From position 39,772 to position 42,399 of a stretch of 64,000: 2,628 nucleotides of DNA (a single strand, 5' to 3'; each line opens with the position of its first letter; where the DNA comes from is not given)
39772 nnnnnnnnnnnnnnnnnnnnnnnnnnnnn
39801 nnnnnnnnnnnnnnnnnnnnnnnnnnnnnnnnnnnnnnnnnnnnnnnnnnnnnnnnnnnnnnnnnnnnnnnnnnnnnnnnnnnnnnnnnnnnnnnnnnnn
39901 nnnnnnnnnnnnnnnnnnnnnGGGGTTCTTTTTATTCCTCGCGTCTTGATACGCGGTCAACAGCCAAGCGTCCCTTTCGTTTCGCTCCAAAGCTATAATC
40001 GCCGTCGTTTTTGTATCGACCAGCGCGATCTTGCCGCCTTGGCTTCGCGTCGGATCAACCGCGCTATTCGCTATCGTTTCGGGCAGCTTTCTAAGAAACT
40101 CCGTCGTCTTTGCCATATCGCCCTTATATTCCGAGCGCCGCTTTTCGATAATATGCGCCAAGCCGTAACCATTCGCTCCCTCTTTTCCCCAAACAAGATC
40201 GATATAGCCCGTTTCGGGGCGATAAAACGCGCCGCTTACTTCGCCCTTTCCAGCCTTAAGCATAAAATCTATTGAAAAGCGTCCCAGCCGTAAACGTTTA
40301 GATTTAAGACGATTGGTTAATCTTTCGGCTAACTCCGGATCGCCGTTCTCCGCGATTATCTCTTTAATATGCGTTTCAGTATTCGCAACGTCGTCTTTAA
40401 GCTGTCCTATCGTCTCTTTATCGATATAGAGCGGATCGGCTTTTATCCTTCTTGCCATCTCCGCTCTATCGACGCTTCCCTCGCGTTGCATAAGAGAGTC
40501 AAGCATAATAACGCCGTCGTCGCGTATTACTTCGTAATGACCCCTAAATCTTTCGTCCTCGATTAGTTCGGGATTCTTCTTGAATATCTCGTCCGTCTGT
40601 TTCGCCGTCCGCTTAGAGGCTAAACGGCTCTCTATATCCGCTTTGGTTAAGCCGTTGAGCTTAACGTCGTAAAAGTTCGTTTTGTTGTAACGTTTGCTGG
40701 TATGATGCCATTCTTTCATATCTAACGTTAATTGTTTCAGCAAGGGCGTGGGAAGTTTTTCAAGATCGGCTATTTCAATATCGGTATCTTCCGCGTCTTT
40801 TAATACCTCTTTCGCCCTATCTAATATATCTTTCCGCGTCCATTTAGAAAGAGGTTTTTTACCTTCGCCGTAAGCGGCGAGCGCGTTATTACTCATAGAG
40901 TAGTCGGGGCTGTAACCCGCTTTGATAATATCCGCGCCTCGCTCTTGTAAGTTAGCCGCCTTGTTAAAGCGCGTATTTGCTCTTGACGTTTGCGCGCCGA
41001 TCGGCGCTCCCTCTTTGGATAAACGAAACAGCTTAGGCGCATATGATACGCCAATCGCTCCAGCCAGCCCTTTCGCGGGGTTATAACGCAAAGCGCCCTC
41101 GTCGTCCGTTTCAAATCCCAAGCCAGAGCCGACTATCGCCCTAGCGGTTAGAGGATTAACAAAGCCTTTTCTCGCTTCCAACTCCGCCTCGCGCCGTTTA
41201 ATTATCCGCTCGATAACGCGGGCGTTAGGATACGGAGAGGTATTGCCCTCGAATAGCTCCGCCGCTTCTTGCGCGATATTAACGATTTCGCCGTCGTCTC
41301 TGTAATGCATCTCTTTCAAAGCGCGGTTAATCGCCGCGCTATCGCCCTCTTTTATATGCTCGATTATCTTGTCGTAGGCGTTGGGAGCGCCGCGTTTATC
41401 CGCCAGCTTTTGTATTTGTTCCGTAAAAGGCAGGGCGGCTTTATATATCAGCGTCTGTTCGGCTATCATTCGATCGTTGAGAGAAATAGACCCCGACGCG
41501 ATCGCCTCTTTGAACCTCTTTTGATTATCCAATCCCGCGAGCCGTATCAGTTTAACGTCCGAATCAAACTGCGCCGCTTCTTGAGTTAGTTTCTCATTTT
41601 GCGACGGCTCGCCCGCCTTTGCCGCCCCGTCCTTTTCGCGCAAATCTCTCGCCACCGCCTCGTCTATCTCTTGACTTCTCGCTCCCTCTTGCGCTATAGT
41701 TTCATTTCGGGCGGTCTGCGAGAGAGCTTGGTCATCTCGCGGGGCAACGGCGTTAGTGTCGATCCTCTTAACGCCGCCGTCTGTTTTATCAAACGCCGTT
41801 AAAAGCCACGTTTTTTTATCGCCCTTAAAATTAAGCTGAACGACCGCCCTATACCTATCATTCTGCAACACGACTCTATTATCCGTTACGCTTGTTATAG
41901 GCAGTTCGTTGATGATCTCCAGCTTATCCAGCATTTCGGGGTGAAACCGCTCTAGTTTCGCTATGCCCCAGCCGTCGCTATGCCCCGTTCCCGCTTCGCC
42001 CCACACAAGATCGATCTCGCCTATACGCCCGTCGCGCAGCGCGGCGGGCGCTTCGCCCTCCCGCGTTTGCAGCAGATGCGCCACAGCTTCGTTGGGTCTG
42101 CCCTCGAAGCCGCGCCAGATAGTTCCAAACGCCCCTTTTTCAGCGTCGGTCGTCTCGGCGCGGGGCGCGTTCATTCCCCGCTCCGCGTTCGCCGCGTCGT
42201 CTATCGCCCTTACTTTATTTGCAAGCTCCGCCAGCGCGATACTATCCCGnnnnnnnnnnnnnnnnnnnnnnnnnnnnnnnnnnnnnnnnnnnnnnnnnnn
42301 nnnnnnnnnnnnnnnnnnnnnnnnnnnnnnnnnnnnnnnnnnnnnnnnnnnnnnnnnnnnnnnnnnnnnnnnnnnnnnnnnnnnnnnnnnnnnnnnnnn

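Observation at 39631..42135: Two-fold internal architecture of the giant ORF: repeated IDLVWG...WLLTA module and repeated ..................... motif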

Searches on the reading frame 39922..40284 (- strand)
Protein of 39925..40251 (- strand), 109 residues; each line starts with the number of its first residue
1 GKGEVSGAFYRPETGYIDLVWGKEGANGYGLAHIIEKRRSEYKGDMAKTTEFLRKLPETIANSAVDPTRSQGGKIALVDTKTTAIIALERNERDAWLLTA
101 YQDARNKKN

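Call 8: search_protein_families(library=pfam, proteins=[window:39925-40251:-], max_evalue=10)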
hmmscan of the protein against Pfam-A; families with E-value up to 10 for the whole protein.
window:39925-40251:- (109 aa): 1 family
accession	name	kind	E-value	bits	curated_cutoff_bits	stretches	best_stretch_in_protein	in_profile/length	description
PF18809.6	PBECR1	-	1.6e-14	54.7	27.6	1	8-106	1-103/104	phage-Barnase-EndoU-ColicinE5/D-RelE like nuclease1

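Call 33: find_homologous_proteins(query=A3, max_evalue=0.001)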
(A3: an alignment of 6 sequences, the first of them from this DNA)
Query A3 (6 sequences) (121 aa, profile of the alignment): 505 proteins with E <= 0.001 among 2715 candidates; the best 120 are listed.
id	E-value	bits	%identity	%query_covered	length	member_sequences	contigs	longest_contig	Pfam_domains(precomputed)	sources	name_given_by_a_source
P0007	7.2e-51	189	34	91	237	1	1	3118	PF18809.7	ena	-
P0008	1.0e-50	188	36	91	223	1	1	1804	PF18809.7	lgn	-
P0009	1.4e-50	188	33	91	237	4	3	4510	PF18809.7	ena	-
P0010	1.7e-50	188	32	91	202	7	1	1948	PF18809.7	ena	-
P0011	1.7e-50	188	32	91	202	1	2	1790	PF18809.7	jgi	-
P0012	1.8e-50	188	32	91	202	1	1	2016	PF18809.7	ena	-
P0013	1.8e-50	188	32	91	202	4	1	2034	PF18809.7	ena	-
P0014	3.0e-50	187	33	98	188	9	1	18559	PF18809.7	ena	-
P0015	3.9e-50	187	32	91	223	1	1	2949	PF18809.7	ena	-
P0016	7.6e-47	176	31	91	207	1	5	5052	PF18809.7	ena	-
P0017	1.7e-46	175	33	91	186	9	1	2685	PF18809.7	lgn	-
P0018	4.9e-46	173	31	91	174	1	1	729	PF18809.7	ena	-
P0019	2.6e-44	168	33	98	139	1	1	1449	PF18809.7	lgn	-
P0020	3.0e-43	164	33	93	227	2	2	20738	PF18809.7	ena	-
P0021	3.6e-43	164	33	90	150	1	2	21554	PF18809.7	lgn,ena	-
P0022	4.9e-43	164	32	93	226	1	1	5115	PF18809.7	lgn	-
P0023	9.3e-43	163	31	93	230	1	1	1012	PF18809.7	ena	-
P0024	5.2e-42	160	29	91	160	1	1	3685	PF18809.7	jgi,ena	-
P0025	6.1e-42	160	30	88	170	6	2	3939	PF18809.7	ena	-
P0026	7.9e-42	160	32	88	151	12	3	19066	PF18809.7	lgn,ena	-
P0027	1.4e-41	159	48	36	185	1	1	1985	PF18809.7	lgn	-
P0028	2.0e-40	155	34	93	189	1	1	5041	PF18809.7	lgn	-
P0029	3.3e-40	155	36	83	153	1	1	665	PF18809.7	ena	-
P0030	6.1e-40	154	31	93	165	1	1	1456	PF18809.7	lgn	-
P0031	2.1e-39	152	31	91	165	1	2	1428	PF18809.7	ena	-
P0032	7.2e-39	150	33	56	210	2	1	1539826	PF18809.7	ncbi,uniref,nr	ncbi:hypothetical protein [Helicobacter gastrocanis]|uniref:putative barnase/colicin E5 family endor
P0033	1.4e-38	149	34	100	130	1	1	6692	PF18809.7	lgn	-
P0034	1.4e-38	149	31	88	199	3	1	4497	PF18809.7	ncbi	-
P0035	1.5e-38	149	40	37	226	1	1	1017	PF18809.7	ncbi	ncbi:hypothetical protein ACFOPX_06335, partial [Helicobacter baculiformis]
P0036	6.0e-38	147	33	83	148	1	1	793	PF18809.7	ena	-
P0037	8.2e-38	147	32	91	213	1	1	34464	PF18809.7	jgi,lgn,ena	-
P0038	8.3e-38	147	36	56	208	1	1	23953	PF18809.7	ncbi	ncbi:putative barnase/colicin E5 family endoribonuclease, partial [Helicobacter mehlei]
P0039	2.1e-37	145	35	93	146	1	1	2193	PF18809.7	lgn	-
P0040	3.7e-37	145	34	82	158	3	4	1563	PF18809.7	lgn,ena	-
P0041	4.4e-37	144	43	28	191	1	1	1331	PF18809.7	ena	-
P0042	5.8e-37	144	28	88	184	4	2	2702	PF18809.7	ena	-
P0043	6.1e-37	144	40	36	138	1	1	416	PF18809.7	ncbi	ncbi:hypothetical protein U5B16_09540, partial [Campylobacter sp. M4]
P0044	9.0e-37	143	32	91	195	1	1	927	PF18809.7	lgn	-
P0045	1.9e-36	142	63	26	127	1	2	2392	PF18809.7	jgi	jgi:hypothetical protein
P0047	2.2e-36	142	55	31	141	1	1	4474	PF18809.7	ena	-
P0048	1.1e-35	140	33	95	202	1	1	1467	PF18809.7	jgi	jgi:hypothetical protein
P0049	1.6e-35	139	30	91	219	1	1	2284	PF18809.7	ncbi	-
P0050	3.0e-35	139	51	31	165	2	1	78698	PF18809.7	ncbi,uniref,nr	ncbi:hypothetical protein [Helicobacter suis]|uniref:putative barnase/colicin E5 family endoribonucl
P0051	3.5e-35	138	33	90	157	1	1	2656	PF18809.7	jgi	jgi:hypothetical protein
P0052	6.7e-35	137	31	91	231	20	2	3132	PF18809.7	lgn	-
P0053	7.3e-35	137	36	83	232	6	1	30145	PF18809.7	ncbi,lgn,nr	ncbi:hypothetical protein P2G70_10145 [Mannheimia haemolytica]|nr:hypothetical protein [Mannheimia h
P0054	9.2e-35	137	30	100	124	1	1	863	PF18809.7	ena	-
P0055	9.5e-35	137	33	91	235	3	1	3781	PF18809.7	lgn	-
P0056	2.8e-33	132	30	99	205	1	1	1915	PF18809.7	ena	-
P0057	3.1e-33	132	29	90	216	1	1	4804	PF18809.7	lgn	-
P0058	3.4e-33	132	31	89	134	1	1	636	PF18809.7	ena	-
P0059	5.2e-33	131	37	98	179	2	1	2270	PF18809.7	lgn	-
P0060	8.6e-33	131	31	94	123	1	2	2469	PF18809.7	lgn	-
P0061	8.9e-33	131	29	88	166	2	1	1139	PF18809.7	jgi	-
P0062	9.1e-33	131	37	55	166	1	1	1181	PF18809.7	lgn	-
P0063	1.6e-32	130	34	82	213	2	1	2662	PF18809.7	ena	-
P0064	3.1e-32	129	31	91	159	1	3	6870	PF18809.7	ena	-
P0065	5.4e-32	128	33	90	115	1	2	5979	PF18809.7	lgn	-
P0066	8.5e-32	127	34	96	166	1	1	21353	PF18809.7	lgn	-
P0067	2.5e-31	126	33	64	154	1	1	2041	PF18809.7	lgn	-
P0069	5.4e-31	125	35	91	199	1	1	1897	PF18809.7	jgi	jgi:hypothetical protein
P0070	5.6e-31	125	42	25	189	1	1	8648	PF18809.7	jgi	jgi:hypothetical protein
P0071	5.9e-31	125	31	91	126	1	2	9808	PF18809.7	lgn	-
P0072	1.4e-30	123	51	28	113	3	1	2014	PF18809.7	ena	-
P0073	2.8e-30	122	29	91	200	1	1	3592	PF18809.7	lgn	-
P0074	4.1e-30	122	35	78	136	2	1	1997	PF18809.7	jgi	jgi:hypothetical protein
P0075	5.7e-30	121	35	93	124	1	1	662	PF18809.7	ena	-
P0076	6.1e-30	121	28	93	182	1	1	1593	PF18809.7,PF12033.14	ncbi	ncbi:DUF3519 domain-containing protein, partial [Campylobacter jejuni]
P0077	8.1e-30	121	30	91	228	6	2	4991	PF18809.7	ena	-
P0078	9.4e-30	121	33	93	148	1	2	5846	PF18809.7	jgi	jgi:phage-Barnase-EndoU-ColicinE5/D-RelE like nuclease1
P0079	9.7e-30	121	30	91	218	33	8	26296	PF18809.7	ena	-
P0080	9.9e-30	121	32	93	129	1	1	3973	PF18809.7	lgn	-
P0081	1.1e-29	121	26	91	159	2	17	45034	PF18809.7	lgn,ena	-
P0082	1.9e-29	120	33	83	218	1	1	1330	PF18809.7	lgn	-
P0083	2.4e-29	119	37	82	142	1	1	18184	PF18809.7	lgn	-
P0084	3.6e-29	119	32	88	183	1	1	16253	PF18809.7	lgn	-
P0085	3.6e-29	119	29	91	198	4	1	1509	PF18809.7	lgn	-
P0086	5.0e-29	118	28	93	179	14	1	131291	PF18809.7,PF12033.14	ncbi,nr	ncbi:DUF3519 domain-containing protein, partial [Campylobacter jejuni]|nr:DUF3519 domain-containing 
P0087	7.8e-29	118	29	97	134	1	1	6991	PF18809.7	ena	-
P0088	9.1e-29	118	26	91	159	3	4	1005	PF18809.7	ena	-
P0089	9.9e-29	117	36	90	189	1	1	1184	PF18809.7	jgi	jgi:hypothetical protein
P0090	1.1e-28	117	31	90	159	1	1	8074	PF18809.7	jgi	jgi:hypothetical protein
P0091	1.2e-28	117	45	38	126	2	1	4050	PF18809.7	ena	-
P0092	3.0e-28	116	27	91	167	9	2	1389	PF18809.7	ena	-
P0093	4.9e-28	115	39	90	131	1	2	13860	PF18809.7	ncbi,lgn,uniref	ncbi:hypothetical protein [Candidatus Magnetominusculus dajiuhuensis]|uniref:putative barnase/colici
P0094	5.0e-28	115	32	99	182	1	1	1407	PF18809.7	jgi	jgi:hypothetical protein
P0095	5.4e-28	115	32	87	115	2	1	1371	PF18809.7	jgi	jgi:hypothetical protein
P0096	7.3e-28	115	36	95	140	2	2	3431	PF18809.7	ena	-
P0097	3.8e-27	112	28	91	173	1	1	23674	PF18809.7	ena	-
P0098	4.8e-27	112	36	95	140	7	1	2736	PF18809.7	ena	-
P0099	5.6e-27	112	32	93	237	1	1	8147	PF18809.7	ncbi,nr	ncbi:MAG: hypothetical protein KDJ80_13675 [Nitratireductor sp.]|nr:hypothetical protein [Nitratired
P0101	7.5e-27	111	30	96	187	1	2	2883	PF18809.7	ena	-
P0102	1.3e-26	111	35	90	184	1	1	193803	PF18809.7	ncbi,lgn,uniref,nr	ncbi:hypothetical protein PCO31111_03457 [Pandoraea communis]|uniref:Phage-Barnase-EndoU-ColicinE5/D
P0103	1.4e-26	111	30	91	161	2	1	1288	PF18809.7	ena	-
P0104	1.5e-26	110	35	93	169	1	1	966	PF18809.7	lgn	-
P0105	1.9e-26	110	32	74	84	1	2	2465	PF18809.7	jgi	-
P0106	2.5e-26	110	33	95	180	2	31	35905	PF18809.7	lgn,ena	-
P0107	3.7e-26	109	31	85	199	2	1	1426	PF18809.7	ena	-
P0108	5.1e-26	109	33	73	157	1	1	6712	PF18809.7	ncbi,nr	ncbi:MAG: hypothetical protein LBP20_10675, partial [Treponema sp.]|nr:hypothetical protein [Trepone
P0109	6.7e-26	108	32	83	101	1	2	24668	PF18809.7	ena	-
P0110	7.0e-26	108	38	95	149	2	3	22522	PF18809.7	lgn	-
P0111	7.4e-26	108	23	91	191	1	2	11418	PF18809.7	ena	-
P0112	7.7e-26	108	34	90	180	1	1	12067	PF18809.7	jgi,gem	-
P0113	8.2e-26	108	31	93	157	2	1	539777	PF18809.7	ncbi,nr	ncbi:hypothetical protein IOM70_000116 [Campylobacter lari]|nr:hypothetical protein [Campylobacter l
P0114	1.2e-25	107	32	90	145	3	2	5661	PF18809.7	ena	-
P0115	1.6e-25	107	34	94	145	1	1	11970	PF18809.7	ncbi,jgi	jgi:hypothetical protein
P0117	2.1e-25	107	33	92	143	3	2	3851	PF18809.7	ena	-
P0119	3.9e-25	106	33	83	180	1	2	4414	PF18809.7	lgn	-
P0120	4.1e-25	106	29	91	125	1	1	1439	PF18809.7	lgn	-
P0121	4.2e-25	106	36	95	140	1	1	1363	PF18809.7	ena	-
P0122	5.6e-25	105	31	90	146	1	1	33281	PF18809.7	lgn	-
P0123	8.3e-25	105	47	40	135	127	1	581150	PF18809.7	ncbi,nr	ncbi:hypothetical protein QR353_04045 [Campylobacter jejuni]|nr:hypothetical protein QR353_04045 [Ca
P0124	8.9e-25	105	52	40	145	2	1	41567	PF18809.7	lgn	-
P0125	1.0e-24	104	33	91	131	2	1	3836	PF18809.7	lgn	-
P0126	1.1e-24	104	55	30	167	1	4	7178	PF18809.7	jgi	jgi:hypothetical protein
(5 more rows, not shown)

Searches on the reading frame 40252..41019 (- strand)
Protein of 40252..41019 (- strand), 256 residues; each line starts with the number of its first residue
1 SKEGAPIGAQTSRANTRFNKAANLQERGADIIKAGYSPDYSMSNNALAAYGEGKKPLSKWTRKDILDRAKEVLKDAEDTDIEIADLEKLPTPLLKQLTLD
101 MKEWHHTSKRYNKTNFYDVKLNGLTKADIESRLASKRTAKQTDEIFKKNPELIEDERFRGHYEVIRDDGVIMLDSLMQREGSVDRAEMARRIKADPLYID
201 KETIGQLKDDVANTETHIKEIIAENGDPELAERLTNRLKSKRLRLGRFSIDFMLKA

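Call 8: search_protein_families(library=pfam, proteins=[window:40252-41019:-], max_evalue=10)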
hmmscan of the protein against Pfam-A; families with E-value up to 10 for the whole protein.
window:40252-41019:- (256 aa): 1 family
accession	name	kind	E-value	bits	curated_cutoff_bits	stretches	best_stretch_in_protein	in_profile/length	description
PF15933.10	RnlB_antitoxin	-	0.17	12.7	27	1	108-155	44-89/94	Antitoxin to bacterial toxin RNase LS or RnlA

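Call 18: search_protein_families(library=phrogs, proteins=[window:40252-41019:-], max_evalue=1)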
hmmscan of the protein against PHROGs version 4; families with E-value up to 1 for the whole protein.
window:40252-41019:- (256 aa): 0 families

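Call 30: search_protein_families(library=ncbifam, proteins=[window:40252-41019:-], max_evalue=1)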
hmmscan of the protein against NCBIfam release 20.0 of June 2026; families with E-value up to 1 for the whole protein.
window:40252-41019:- (256 aa): 0 families

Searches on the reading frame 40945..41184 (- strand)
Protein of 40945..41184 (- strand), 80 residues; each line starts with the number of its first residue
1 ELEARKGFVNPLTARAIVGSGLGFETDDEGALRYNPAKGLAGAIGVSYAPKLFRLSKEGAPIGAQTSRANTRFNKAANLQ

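Call 22: find_homologous_proteins(query=A1, max_evalue=0.01)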
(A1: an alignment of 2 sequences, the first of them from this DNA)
Query A1 (2 sequences): 15 candidates shared short words with the query, none scored E <= 0.01.

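Call 88: search_protein_families(library=pfam, proteins=[window:40945-41184:-], max_evalue=10)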
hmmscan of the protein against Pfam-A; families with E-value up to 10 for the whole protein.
seq(80 aa): 0 families

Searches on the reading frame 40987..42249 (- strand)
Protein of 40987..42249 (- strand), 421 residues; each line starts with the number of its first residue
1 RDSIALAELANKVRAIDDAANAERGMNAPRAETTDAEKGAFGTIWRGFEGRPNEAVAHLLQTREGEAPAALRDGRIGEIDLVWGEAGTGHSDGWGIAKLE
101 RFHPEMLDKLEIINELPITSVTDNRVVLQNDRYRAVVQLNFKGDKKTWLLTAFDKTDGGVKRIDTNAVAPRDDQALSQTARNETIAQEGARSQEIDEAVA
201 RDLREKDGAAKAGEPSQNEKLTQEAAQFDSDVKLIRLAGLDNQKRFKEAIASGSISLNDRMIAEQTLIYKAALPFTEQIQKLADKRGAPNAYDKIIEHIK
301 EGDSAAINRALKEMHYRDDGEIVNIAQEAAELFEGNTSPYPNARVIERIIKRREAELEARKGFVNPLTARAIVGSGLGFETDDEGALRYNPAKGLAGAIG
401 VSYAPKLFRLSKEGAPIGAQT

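Call 89: predict_structure(alignment_id=A6)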
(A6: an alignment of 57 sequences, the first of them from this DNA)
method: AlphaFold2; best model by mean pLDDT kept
length: 421 residues; sequences in the alignment: 57
mean_pLDDT: 76.7   pTM: 0.42
mean pLDDT of the five models: 76.7, 76.5, 76.6, 76.5, 76.1
residues with pLDDT >= 90: 134; 70-90: 129; 50-70: 125; < 50: 33
segments of 3 or more residues with pLDDT < 50: 26-28, 159-171, 336-340, 362-364, 419-421
pLDDT, mean of each block of 10 residues (from residue 1): 82 84 59 75 96 98 98 98 96 97 97 97 98 98 97 80 38 58 76 77 68 59 58 57 67 74 67 74 80 80 78 70 68 54 59 64 60 85 92 86 73 55 39
secondary structure, 60 per line:
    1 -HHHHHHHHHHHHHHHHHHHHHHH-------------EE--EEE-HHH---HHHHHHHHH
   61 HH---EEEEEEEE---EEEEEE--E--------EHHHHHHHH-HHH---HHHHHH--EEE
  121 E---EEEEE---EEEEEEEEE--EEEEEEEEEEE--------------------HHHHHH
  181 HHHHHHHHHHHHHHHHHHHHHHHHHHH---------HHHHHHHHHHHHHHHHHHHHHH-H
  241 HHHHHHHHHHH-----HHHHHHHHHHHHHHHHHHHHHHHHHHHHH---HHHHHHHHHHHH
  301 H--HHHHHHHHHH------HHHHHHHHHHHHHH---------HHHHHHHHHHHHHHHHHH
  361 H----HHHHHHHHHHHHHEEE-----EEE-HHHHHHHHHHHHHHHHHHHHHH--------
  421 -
elements in order: H2-24 E42-44 H52-62 E66-73 E77-82 H95-102 H110-115 E118-121 E125-129 E133-141 E144-154 H175-207 H217-238 H240-251 H257-285 H289-301 H304-313 H320-333 H343-361 H366-378 E379-381 E387-389 H391-412

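Call 93: fold_search(model_id=the predicted structure, library=pdb)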
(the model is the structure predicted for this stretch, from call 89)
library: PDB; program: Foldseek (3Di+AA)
matches with E <= 10: 332; with E <= 0.001: 0
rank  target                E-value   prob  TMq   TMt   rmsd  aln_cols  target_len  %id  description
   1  2khe_MODEL_1_A        1.4e-01  0.47  0.09  0.29   7.1        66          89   17  Solution Structure of the Bacterial Toxin Rele from Thermus Thermophilus HB8 (released 2010-03-31)
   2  9k32_A                1.6e-01  0.20  0.14  0.09  20.4       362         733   12  Cryo-EM structure of the NbaCas9-guide RNA-target DNA complex (released 2026-02-04)
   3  9g12_B                2.5e-01  0.63  0.11  0.40   4.9        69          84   13  Mycobacterium tuberculosis RelBE1 toxin-antitoxin system; rv1247c (relB1 antitoxin), rv1246c (relE1 toxin) (released 2025-12-17)
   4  3g5o_B                3.4e-01  0.60  0.11  0.41   4.8        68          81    9  The crystal structure of the toxin-antitoxin complex RelBE2 (Rv2865-2866) from Mycobacterium tuberculosis (released 2009-04-14)
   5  6af4_C                3.8e-01  0.35  0.08  0.24  17.2        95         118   16  Toxin-Antitoxin module from Streptococcus pneumoniae (released 2019-08-14)
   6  6af3_A                4.2e-01  0.35  0.08  0.25  16.0        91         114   13  Toxin-Antitoxin module from Streptococcus pneumoniae (released 2019-08-14)
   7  6af4_A                4.2e-01  0.33  0.08  0.24  17.6        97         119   15  Toxin-Antitoxin module from Streptococcus pneumoniae (released 2019-08-14)
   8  6af4_G                5.0e-01  0.30  0.08  0.25  16.5        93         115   16  Toxin-Antitoxin module from Streptococcus pneumoniae (released 2019-08-14)
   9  8phj_X                5.6e-01  0.23  0.10  0.11  16.4       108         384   14  cA4-bound Cami1 in complex with 70S ribosome (released 2023-12-13)
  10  6af3_C                5.9e-01  0.25  0.08  0.25  14.9        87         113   16  Toxin-Antitoxin module from Streptococcus pneumoniae (released 2019-08-14)
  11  3g5o_C                6.5e-01  0.44  0.11  0.40   4.9        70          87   10  The crystal structure of the toxin-antitoxin complex RelBE2 (Rv2865-2866) from Mycobacterium tuberculosis (released 2009-04-14)
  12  6af3_E                7.3e-01  0.20  0.08  0.24  14.6        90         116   18  Toxin-Antitoxin module from Streptococcus pneumoniae (released 2019-08-14)
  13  7tcd                  7.7e-01  0.05  0.07  0.07  24.1       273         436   13  LOV2-DARPIN fusion: D13 (released 2023-07-05)
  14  6ynw_d                8.6e-01  0.09  0.06  0.11  12.3        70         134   10  Cryo-EM structure of Tetrahymena thermophila mitochondrial ATP synthase - central stalk/cring (released 2020-09-30)
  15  6j9e_J                9.0e-01  0.41  0.09  0.44  15.4        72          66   15  Cryo-EM structure of Xanthomonos oryzae transcription elongation complex with NusA and the bacteriophage protein P7 (released 2019-07-17)
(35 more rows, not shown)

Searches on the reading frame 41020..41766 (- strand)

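Call 8: search_protein_families(library=pfam, proteins=[window:41020-41766:-], max_evalue=10)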
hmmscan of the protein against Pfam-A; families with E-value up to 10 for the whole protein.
window:41020-41766:- (249 aa): 0 families

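Call 18: search_protein_families(library=phrogs, proteins=[window:41020-41766:-], max_evalue=1)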
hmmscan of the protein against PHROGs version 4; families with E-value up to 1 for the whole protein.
window:41020-41766:- (249 aa): 1 family
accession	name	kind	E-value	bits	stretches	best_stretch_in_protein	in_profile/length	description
phrog_20527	-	unknown function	0.19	12.2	1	18-93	136-210/248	-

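Call 30: search_protein_families(library=ncbifam, proteins=[window:41020-41766:-], max_evalue=1)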
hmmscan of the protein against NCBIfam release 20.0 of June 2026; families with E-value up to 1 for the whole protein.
window:41020-41766:- (249 aa): 8 families
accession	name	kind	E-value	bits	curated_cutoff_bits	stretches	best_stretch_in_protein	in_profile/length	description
NF002008.0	PRK00809.1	subfamily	0.027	14.1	139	1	126-212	23-109/146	hypothetical protein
NF005711.0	PRK07523.1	subfamily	0.028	14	413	1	30-184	18-164/255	SDR family oxidoreductase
NF005806.0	PRK07666.1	equivalog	0.04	13.2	286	1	96-182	78-159/239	3-ketoacyl-ACP reductase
NF011976.0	PRK15443.2-3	equivalog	0.05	13.5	285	1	87-169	35-112/141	glycerol dehydratase small subunit DhaB3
TIGR01963.1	PHB_DH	subfamily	0.065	12.5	307.05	1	89-167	65-138/255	3-hydroxybutyrate dehydrogenase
NF005469.0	PRK07063.1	equivalog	0.067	12.7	306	1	31-183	16-162/260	SDR family oxidoreductase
NF009093.0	PRK12429.1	subfamily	0.073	12.3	258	1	104-169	84-144/259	3-hydroxybutyrate dehydrogenase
TIGR03824.1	FlgM_jcvi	equivalog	0.74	10.6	40.75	0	30-104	19-92/98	flagellar biosynthesis anti-sigma factor FlgM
